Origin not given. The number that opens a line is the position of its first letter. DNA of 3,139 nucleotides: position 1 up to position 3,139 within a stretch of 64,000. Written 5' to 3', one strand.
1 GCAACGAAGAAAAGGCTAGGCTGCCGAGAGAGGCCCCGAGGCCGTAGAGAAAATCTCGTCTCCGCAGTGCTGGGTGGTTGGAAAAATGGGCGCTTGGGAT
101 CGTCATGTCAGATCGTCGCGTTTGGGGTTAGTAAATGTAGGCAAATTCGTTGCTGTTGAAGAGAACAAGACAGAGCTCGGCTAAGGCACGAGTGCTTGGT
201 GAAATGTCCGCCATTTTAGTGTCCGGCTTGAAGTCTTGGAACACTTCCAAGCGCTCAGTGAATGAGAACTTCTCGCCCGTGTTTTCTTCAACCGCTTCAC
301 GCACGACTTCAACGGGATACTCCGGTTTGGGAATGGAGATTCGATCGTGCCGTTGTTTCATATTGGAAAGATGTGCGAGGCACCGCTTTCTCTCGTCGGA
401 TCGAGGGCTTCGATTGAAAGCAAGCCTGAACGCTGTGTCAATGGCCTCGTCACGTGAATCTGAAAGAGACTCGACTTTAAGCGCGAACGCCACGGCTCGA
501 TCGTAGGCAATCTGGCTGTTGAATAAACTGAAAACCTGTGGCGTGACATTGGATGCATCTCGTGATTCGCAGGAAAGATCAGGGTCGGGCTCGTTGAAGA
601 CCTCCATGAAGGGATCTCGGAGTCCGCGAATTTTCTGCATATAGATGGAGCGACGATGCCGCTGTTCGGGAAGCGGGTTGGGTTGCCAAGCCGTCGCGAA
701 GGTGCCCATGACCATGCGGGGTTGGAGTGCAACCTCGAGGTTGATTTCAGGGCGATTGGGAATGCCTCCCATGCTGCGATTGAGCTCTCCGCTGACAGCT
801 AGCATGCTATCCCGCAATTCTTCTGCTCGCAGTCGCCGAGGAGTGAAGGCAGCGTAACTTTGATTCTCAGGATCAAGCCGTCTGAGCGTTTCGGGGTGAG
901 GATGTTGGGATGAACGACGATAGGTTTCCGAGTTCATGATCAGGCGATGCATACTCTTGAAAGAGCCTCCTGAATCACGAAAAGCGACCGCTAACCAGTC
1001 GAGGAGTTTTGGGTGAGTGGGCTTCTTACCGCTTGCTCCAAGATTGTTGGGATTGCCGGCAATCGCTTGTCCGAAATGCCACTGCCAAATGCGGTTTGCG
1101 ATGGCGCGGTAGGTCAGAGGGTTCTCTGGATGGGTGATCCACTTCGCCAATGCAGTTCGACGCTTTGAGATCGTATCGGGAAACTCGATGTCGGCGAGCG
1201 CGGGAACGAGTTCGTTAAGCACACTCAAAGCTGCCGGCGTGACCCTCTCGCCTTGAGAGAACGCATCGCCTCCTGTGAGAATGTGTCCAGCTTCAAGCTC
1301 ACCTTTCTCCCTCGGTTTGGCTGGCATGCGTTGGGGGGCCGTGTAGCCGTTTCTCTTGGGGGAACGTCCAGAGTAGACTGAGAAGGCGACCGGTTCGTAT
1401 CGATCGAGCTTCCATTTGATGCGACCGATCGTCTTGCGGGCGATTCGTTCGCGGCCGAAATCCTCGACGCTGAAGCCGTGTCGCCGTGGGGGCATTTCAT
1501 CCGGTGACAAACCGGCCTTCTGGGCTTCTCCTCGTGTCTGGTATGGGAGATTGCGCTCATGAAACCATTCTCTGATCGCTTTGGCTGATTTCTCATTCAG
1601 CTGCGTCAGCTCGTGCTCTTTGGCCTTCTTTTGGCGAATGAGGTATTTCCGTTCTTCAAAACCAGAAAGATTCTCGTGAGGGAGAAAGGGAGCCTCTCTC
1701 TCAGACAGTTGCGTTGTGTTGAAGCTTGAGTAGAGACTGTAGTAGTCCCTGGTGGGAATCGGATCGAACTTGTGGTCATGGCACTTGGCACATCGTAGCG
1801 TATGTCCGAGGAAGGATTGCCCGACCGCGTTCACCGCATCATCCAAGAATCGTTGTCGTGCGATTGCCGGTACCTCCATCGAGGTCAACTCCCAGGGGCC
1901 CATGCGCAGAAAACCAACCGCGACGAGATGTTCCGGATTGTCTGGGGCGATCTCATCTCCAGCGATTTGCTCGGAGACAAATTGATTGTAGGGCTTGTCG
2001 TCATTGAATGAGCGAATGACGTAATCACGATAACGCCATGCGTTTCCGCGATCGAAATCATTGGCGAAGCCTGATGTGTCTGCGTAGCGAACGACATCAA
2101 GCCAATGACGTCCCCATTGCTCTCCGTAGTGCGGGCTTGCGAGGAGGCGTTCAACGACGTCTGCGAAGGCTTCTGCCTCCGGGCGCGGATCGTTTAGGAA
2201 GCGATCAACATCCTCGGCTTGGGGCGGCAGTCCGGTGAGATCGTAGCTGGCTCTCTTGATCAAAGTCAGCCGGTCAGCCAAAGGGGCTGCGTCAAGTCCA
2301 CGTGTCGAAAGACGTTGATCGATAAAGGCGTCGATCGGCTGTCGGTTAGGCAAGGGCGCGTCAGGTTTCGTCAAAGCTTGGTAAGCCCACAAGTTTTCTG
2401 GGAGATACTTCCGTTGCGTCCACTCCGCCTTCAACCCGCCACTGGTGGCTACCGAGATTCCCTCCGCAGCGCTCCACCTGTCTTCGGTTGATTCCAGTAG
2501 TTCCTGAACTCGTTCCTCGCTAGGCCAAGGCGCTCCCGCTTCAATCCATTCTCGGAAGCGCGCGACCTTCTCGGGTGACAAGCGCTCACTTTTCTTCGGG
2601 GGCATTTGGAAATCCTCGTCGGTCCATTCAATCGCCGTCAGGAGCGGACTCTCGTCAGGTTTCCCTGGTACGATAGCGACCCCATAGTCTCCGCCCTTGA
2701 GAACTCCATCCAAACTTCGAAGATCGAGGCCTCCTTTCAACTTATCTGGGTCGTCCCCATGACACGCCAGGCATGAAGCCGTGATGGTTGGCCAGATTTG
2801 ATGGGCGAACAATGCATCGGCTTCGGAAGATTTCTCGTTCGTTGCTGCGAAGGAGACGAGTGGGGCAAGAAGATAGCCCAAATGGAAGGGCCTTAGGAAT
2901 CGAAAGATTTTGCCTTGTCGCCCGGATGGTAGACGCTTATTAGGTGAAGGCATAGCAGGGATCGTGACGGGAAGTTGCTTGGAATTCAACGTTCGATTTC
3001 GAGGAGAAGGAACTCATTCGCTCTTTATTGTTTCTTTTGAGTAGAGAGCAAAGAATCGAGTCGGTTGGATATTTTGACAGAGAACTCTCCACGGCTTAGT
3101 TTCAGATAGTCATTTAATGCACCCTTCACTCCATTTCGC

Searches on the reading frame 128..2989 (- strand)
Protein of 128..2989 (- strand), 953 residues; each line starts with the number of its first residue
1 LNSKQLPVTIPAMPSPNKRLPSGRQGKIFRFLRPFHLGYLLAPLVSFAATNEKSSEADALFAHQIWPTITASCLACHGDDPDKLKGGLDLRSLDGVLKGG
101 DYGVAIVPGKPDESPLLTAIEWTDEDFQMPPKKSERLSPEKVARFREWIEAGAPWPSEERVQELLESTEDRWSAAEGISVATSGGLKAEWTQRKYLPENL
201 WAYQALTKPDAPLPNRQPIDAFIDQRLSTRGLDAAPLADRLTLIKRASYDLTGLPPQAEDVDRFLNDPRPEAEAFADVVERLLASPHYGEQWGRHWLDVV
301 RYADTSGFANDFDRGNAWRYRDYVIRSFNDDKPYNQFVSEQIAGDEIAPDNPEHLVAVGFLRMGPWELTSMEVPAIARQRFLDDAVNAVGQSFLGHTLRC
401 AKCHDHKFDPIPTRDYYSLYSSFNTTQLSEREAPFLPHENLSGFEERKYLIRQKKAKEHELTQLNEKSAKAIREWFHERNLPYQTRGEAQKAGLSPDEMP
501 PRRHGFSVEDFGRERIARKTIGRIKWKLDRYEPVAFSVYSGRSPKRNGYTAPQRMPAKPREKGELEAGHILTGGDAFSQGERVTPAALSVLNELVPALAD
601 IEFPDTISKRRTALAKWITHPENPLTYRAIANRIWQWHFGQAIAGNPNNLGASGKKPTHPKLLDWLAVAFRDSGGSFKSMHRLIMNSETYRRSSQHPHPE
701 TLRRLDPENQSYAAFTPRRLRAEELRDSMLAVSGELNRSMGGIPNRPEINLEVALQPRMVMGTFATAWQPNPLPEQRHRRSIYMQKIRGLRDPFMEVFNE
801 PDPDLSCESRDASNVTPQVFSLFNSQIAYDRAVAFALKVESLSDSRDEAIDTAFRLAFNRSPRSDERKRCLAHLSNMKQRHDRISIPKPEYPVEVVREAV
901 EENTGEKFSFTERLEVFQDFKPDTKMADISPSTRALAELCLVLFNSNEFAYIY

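Call 48: search_protein_families(library=pfam, proteins=[window:128-2989:-], max_evalue=0.00001)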
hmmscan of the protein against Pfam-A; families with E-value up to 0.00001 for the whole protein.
window:128-2989:- (953 aa): 3 families
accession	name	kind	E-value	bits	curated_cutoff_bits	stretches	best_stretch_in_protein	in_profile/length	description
PF07583.16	PSCyt2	-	9e-83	277.8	29.8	1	218-427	1-208/209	Protein of unknown function (DUF1549)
PF07587.16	PSD1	-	1.7e-78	263.9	28.5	1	610-873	1-243/244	Protein of unknown function (DUF1553)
PF07635.16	PSCyt1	-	1.7e-17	64.2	22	1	73-132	1-58/59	Planctomycete cytochrome C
